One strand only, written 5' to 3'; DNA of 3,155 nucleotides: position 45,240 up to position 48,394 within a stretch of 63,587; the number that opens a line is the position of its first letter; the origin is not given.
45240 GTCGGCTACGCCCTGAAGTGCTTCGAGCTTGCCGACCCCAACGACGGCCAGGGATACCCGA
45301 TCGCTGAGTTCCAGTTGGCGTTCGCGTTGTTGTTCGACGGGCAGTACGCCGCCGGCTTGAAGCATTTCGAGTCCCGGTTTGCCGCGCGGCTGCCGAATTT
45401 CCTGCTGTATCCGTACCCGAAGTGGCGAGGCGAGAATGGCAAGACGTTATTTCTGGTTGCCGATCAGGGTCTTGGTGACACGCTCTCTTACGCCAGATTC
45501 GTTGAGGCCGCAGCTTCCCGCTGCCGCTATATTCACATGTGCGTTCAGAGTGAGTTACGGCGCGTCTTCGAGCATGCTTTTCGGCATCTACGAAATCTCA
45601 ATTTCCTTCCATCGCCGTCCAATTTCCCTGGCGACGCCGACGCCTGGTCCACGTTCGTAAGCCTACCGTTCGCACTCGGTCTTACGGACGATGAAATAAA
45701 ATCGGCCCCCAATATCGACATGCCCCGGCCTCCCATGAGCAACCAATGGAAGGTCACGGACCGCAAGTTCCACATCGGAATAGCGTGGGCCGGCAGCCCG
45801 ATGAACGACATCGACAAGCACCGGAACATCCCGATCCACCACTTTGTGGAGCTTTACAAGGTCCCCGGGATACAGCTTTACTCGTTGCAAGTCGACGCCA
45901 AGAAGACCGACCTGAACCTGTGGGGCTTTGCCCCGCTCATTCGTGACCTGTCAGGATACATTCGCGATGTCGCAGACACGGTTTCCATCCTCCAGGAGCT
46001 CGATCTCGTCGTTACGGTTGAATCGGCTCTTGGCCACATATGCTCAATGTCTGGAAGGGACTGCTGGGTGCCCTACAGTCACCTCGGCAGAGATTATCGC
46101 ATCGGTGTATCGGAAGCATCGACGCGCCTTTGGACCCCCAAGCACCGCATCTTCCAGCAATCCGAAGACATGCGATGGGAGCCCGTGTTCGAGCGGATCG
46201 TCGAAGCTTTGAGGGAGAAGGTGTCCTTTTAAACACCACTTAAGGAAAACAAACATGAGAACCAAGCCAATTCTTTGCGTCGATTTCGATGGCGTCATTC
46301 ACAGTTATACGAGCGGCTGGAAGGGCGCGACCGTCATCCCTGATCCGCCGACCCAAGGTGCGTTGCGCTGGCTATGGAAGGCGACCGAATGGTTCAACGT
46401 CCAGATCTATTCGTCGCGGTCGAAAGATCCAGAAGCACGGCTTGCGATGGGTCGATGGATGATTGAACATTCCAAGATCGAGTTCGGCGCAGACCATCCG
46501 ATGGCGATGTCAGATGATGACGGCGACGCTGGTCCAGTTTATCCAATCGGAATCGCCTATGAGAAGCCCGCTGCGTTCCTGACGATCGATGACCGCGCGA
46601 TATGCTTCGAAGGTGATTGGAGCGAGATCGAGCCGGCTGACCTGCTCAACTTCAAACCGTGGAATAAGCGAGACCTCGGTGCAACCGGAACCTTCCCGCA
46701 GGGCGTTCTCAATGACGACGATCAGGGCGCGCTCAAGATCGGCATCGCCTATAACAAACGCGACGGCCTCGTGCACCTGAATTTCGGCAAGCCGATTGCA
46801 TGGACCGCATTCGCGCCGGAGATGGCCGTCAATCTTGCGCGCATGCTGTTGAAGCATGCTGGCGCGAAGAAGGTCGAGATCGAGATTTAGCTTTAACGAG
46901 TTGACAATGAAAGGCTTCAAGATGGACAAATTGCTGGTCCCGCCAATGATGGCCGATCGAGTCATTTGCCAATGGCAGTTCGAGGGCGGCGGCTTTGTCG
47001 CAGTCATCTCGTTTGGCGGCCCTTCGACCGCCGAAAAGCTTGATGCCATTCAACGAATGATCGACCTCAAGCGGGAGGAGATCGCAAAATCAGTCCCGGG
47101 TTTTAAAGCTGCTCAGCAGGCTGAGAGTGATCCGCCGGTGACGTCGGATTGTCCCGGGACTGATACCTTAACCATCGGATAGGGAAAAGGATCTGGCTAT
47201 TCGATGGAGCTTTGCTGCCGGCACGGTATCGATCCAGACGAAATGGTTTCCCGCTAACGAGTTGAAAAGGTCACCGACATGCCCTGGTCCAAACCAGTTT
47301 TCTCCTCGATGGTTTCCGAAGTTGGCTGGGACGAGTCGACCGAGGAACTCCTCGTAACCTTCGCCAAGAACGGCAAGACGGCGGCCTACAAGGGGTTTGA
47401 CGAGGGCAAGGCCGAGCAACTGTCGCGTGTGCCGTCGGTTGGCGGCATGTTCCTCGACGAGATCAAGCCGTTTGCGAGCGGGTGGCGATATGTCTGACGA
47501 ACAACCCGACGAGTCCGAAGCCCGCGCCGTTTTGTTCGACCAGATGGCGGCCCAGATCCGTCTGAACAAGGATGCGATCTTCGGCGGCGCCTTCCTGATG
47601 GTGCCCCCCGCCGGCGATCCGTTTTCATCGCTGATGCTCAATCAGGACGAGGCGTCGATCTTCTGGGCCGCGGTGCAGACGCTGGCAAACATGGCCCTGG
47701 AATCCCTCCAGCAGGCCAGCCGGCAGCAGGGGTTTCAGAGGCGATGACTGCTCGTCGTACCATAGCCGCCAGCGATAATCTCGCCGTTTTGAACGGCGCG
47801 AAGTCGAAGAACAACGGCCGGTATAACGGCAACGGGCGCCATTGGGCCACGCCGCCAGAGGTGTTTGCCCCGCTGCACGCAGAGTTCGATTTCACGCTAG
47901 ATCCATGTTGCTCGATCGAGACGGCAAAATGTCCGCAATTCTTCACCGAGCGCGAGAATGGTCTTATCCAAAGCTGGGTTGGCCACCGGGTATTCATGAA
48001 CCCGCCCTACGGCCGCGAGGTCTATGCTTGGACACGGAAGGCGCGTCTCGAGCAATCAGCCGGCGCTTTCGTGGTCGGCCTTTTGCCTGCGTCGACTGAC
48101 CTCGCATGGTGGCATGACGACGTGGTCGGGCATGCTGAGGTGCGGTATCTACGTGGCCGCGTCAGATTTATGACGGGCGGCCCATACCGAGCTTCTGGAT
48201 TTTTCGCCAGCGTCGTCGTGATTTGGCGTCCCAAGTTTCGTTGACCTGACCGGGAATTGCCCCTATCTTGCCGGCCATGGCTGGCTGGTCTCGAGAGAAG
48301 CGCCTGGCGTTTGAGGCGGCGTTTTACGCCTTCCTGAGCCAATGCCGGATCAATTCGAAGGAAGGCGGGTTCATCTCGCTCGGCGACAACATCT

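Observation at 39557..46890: Phage-borne multi-enzyme glycosylation island with L-sugar/arabinose-type chemistry and no obvious DNA-modification partner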

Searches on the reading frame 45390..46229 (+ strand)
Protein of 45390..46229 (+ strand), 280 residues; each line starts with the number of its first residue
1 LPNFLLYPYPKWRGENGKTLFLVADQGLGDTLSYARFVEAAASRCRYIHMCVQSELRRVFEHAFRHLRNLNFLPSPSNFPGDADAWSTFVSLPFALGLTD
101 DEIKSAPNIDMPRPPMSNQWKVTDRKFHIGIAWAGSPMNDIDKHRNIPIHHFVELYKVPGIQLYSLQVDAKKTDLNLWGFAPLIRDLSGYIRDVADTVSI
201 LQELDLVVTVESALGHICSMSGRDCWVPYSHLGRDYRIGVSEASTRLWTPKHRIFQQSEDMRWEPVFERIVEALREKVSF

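Call 52: search_solved_structures(query=A6, max_evalue=10, show_alignments=0)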
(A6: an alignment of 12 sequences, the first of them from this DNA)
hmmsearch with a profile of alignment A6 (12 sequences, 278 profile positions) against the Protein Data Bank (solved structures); distinct sequences matched with E-value up to 10: 1.
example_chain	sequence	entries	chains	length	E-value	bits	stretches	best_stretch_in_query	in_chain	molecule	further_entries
3nmr_A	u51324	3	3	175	1.6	11.2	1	55-140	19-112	CUGBP Elav-like family member 1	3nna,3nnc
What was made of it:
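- Closest known: GT41-type TPR glycosyltransferases. Different: No sequence-level match to any solved GT (call 52).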

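Call 53: search_protein_families(library=pfam, alignment_id=A6, max_evalue=10)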
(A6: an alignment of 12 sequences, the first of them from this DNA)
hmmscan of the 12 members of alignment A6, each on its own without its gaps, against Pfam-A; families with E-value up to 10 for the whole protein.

A. member 1, seq(280 aa): 0 families

B. families by the number of members that match (of 12 scanned): 2 families
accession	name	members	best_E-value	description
PF01075.23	Glyco_transf_9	3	0.00041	Glycosyltransferase family 9 (heptosyltransferase)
PF19411.4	Clink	1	0.063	Cell cycle link protein Clink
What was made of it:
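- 44835..46232 (+): TPR (residues about 1-190) + GT-B (about 200-465) glycosyltransferase. OGT/SPINDLY-like architecture with a GT9-like catalytic domain. It is the most conserved protein of the module. Pfam Glyco_transf_9 in 3 of 12 members, best E 4e-4 (call 53).
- On GT41 (OGT/SPINDLY) protein O-glycosyltransferases: The only weak hit is Glyco_transf_9, in 3 of 12 members at best E 4e-4 (calls 52, 53).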

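Call 55: find_related_loci(query=A6, collection=genome_contigs, flank=10000)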
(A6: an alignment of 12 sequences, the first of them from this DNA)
Query A6 (280 aa) in genome_contigs; peptide patterns used: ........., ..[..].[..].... (x = any residue, [..] = any of these).
44 stretches matched a pattern; 3 encode a relative of the query (tblastn E <= 1e-3); 3 distinct loci.
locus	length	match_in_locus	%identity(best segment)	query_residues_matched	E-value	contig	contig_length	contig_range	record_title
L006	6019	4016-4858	59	1-278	2e-106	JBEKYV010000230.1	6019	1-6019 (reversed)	MAG: Solirubrobacteraceae bacterium isolate SPRUCE 683 SPRUCE_683_230, whole genome shotgun sequence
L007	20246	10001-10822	56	4-278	1e-102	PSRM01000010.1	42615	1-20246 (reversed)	MAG: Verrucomicrobia bacterium isolate Amazon FNV 2010 0 4 contig_65_381471003_loop_partial_0_42615, whole genome shotgu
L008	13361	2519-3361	27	7-276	1e-14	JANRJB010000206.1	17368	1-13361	MAG: Rhodospirillaceae bacterium isolate bins.12 k141_3836662, whole genome shotgun sequence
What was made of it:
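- Tried and rejected: The TPR-GT profile found only three MAG contigs, whose binning (Solirubrobacteraceae, Verrucomicrobia, Rhodospirillaceae) cannot be trusted for host assignment (call 55).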

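Call 104: search_protein_families(library=pfam, proteins=[L008:634-1842:+, L008:1868-3397:+, L008:3477-5381:+, L008:5378-6454:-, L008:6466-7575:+, L008:7588-9150:-, L008:9089-9877:+, L008:10442-11329:+, L008:28-558:+, L008:12314-12877:+], max_evalue=0.0001)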
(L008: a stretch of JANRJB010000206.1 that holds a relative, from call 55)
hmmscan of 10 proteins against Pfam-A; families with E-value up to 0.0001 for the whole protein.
L008:634-1842:+ (402 aa): 1 family
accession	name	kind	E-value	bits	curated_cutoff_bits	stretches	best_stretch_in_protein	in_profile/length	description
PF01053.26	Cys_Met_Meta_PP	-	2e-111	372.7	27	1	13-394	1-380/381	Cys/Met metabolism PLP-dependent enzyme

L008:1868-3397:+ (509 aa): 16 families
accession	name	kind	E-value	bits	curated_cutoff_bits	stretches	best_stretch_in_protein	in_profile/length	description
PF00515.34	TPR_1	-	9.8e-25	85.8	27.8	1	79-110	3-34/34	Tetratricopeptide repeat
PF13414.12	TPR_11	-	2.5e-23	81.9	26.8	3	89-120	6-37/42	TPR repeat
PF07719.23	TPR_2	-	1.5e-22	78.2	27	1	78-109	2-33/34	Tetratricopeptide repeat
PF13431.12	TPR_17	-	2e-19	68.6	24.4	1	32-63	2-33/34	Tetratricopeptide repeat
PF14559.12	TPR_19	-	4.2e-19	69.1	25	2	20-75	2-57/68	Tetratricopeptide repeat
PF13428.12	TPR_14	-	3.3e-18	64.8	23.5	0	80-118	4-42/44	Tetratricopeptide repeat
PF13432.12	TPR_16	-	5.7e-16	59.1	32.7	1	20-75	8-63/65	Tetratricopeptide repeat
PF13181.12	TPR_8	-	2.5e-14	52.6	25.7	0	79-110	3-34/34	Tetratricopeptide repeat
PF13424.12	TPR_12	-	1.2e-13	51.4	30.1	2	30-73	31-75/77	Tetratricopeptide repeat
PF23914.1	TPR_CcmH_CycH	-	4.4e-11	43.3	42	1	82-174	55-150/158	Cytochrome c-type biogenesis protein H TPR domain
PF13176.12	TPR_7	-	1.4e-10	40.8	27.9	0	79-110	1-34/36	Tetratricopeptide repeat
PF13174.12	TPR_6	-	2.2e-10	40.9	26.3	0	44-71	1-28/33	Tetratricopeptide repeat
PF13374.12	TPR_10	-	3.4e-08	33.7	27.5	0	81-106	6-31/42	Tetratricopeptide repeat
PF13371.12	TPR_9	-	5.8e-08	33.1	35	0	24-77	10-63/73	Tetratricopeptide repeat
PF12895.13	ANAPC3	-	3.3e-06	27.7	27.2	0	24-100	4-79/82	Anaphase-promoting complex, cyclosome, subunit 3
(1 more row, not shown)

L008:3477-5381:+ (634 aa): 3 families
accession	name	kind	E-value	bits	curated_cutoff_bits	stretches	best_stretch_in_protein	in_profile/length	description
PF01855.24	POR_N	-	4.3e-51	174.3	27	1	280-487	9-216/231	Pyruvate flavodoxin/ferredoxin oxidoreductase, thiamine diP-bdg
PF01558.24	POR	-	9.9e-27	94.6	27.4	1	41-229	2-172/173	Pyruvate ferredoxin/flavodoxin oxidoreductase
PF17147.9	PFOR_II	-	1.3e-07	32.3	27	1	535-603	3-77/102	Pyruvate:ferredoxin oxidoreductase core domain II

L008:5378-6454:- (358 aa): 0 families

L008:6466-7575:+ (369 aa): 1 family
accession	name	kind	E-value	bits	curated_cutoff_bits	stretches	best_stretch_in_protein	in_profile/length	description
PF03480.18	DctP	-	1.4e-51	175.9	23.4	1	49-324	12-284/286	Bacterial extracellular solute-binding protein, family 7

L008:7588-9150:- (520 aa): 1 family
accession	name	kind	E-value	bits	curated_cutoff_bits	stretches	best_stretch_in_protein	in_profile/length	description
PF06808.19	DctM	-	2.2e-78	264.3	23.8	1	19-455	3-413/413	Tripartite ATP-independent periplasmic transporter, DctM component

L008:9089-9877:+ (262 aa): 0 families

L008:10442-11329:+ (295 aa): 0 families

L008:28-558:+ (176 aa): 1 family
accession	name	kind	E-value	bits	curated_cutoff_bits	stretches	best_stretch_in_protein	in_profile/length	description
PF06206.17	CpeT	-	5.3e-05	23.6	21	1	16-125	28-137/181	CpeT/CpcT family (DUF1001)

L008:12314-12877:+ (187 aa): 0 families
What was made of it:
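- Tried and rejected: Neighbourhood of the one distant cellular TPR-GT homologue (L008): housekeeping genes, uninformative (call 104).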

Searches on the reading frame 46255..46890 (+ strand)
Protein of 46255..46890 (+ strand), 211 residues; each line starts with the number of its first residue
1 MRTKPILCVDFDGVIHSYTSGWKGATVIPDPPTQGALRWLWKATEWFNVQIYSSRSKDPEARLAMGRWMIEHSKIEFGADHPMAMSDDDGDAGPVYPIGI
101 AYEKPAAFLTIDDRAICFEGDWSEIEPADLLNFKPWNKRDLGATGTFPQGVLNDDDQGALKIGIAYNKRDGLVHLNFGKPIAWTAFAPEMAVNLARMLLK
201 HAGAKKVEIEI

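Call 3: search_protein_families(library=pfam, proteins=[window:46255-46890:+], max_evalue=0.01)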
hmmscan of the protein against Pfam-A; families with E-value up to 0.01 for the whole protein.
window:46255-46890:+ (211 aa): 0 families

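Call 4: search_protein_families(library=phrogs, proteins=[window:46255-46890:+], max_evalue=0.001)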
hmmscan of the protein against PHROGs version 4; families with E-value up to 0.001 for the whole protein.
window:46255-46890:+ (211 aa): 2 families
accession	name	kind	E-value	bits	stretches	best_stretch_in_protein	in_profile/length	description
phrog_23773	-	unknown function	9.3e-20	71.7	1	4-126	52-173/451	-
phrog_1238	-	moron, auxiliary metabolic gene and host takeover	1.6e-09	38.6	1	3-138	21-127/155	phosphoheptose isomerase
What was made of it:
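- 46255..46890 (+): HAD-like protein (N-terminal about 140 aa). Accessory: absent from, or elsewhere in, related genomes. phrog_23773 at 9e-20 and phrog_1238 at 1.6e-9 (call 4).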

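Call 6: search_protein_families(library=ncbifam, proteins=[window:46255-46890:+], max_evalue=0.01)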
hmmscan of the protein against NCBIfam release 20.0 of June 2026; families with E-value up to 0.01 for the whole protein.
window:46255-46890:+ (211 aa): 0 families

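Call 17: search_solved_structures(query=window:46255-46890:+, max_evalue=10)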
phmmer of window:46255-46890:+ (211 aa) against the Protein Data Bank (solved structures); distinct sequences matched with E-value up to 10: 0.

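Call 72: search_protein_families(library=pfam, proteins=[window:46255-46890:+], max_evalue=5)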
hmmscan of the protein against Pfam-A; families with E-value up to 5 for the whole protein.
window:46255-46890:+ (211 aa): 0 families

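Call 75: search_dna_similar(query=window:46255-46890:+, collection=phages, mode=protein, max_rows=25, max_evalue=0.001)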
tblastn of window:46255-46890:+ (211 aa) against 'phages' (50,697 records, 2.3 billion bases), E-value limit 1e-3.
Records with a match: 6; places in all: 6; records where one place covers at least 80% of the query: 0.
Best place of each record, by identity: <60% 6.
By first word of the organism name: Microcystis 2; Leptospira 2; Bradyrhizobium 1; Bacteriophage 1.
By host as written in the record: - 3; Microcystis wesenbergii 2; Bradyrhizobium japonicum S10J 1.
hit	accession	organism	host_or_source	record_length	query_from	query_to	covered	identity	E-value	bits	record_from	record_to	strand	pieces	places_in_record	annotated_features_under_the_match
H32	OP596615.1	Bradyrhizobium phage ppBjS10J-1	Bradyrhizobium japonicum S10J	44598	4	139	64%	53.7%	2e-39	149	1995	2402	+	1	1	hypothetical protein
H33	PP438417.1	Microcystis phage Mwe-JY25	Microcystis wesenbergii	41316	1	138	65%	46.8%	3e-26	110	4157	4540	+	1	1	hypothetical protein (x2)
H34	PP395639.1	Microcystis phage Mwe-JY07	Microcystis wesenbergii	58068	1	138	65%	46.8%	3e-26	110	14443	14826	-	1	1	hypothetical protein (x2)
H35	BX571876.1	Leptospira phage LE1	-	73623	4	152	71%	32.7%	1e-15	81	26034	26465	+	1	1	tail protein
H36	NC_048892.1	Leptospira phage LE1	-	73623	4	152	71%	32.7%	1e-15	81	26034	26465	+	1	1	tail protein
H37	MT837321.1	Bacteriophage sp.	human fecal samples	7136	5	140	64%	35.8%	2e-16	82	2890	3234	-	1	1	record has no annotation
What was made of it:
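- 46255..46890 (+): 54% identical to a Bradyrhizobium phage protein outside any sugar context (call 75).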

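Call 98: search_protein_families(library=padloc, proteins=[window:46255-46890:+], max_evalue=0.001)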
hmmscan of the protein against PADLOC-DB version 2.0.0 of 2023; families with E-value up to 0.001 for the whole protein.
window:46255-46890:+ (211 aa): 0 families

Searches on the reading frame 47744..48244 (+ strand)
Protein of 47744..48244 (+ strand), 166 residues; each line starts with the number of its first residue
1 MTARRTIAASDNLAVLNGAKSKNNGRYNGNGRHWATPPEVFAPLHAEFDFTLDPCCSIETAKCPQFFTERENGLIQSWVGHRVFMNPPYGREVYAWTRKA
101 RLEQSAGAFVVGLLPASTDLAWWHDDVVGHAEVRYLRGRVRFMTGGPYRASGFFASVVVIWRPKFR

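Call 3: search_protein_families(library=pfam, proteins=[window:47744-48244:+], max_evalue=0.01)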
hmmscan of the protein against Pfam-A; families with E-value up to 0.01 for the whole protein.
window:47744-48244:+ (166 aa): 1 family
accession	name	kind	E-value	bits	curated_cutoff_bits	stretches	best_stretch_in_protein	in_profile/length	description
PF05869.16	Dam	-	2.3e-26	92.9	28.1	1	33-163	11-146/169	DNA N-6-adenine-methyltransferase (Dam)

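Call 4: search_protein_families(library=phrogs, proteins=[window:47744-48244:+], max_evalue=0.001)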
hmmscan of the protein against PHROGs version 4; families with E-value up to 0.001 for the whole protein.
window:47744-48244:+ (166 aa): 4 families
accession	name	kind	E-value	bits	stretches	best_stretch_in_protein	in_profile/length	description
phrog_111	-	other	4.6e-46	159.1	1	15-164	48-204/345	DNA methyltransferase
phrog_22740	-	unknown function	5.2e-17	63.2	1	23-101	3-83/99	-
phrog_33262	-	moron, auxiliary metabolic gene and host takeover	4e-10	39.8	1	11-142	284-429/495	phosphoadenosine phosphosulfate reductase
phrog_6083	-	DNA, RNA and nucleotide metabolism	5.2e-09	37.2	1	108-164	5-68/94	DNA methylase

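Call 98: search_protein_families(library=padloc, proteins=[window:47744-48244:+], max_evalue=0.001)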
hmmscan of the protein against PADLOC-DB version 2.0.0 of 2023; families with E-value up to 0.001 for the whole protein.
window:47744-48244:+ (166 aa): 4 families
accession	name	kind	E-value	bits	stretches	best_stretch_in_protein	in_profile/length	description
PDLC03726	oMTase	-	1.1e-32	111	1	29-161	9-139/140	orphan methyltransferase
PDLC03721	oMTase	-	3.2e-09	35.1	1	31-152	56-179/237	orphan methyltransferase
PDLC03332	MTase_II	-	4.4e-09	34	1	20-142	13-149/297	Type II methyltransferase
PDLC03263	MTase_II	-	2e-06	25.7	1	23-142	16-149/217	Type II methyltransferase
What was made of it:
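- Checked: However, a Dam-family N6-adenine methyltransferase lies right behind the island at 47744-48244 (calls 3, 98), so 'no base-modifying gene' is not strictly true.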
